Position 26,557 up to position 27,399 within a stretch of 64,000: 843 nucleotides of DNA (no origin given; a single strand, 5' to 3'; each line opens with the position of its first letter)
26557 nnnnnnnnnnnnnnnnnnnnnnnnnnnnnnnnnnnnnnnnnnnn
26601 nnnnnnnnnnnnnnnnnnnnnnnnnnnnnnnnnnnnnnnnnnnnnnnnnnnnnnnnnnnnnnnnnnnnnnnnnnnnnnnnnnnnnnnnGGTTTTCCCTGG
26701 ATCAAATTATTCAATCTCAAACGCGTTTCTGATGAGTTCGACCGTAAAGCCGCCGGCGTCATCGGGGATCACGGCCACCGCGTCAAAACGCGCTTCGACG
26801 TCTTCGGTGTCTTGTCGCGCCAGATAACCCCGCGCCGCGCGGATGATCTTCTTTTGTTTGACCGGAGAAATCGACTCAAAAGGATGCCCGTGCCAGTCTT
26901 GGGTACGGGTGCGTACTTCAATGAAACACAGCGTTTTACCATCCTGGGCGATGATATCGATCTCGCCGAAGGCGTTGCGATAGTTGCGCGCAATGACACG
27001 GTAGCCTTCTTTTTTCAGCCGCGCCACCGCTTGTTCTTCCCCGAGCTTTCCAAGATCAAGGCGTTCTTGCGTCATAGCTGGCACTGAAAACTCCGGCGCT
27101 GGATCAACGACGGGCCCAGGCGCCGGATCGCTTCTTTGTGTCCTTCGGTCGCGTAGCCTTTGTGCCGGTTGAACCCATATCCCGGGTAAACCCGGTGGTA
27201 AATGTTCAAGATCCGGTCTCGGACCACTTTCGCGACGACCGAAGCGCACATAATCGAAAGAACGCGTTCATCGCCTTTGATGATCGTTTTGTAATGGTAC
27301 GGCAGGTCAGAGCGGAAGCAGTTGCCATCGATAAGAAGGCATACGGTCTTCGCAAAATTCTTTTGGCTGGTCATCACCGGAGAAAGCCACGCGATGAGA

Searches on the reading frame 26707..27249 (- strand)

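Call 31: search_protein_families(library=pfam, proteins=[window:26707-27249:-], max_evalue=0.0001)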
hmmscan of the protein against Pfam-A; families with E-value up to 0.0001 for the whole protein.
window:26707-27249:- (180 aa): 1 family
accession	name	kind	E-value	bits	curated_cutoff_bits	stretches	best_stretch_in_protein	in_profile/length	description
PF02021.23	UPF0102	-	4.8e-27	94.6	23.6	1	70-160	1-80/80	Uncharacterised protein family UPF0102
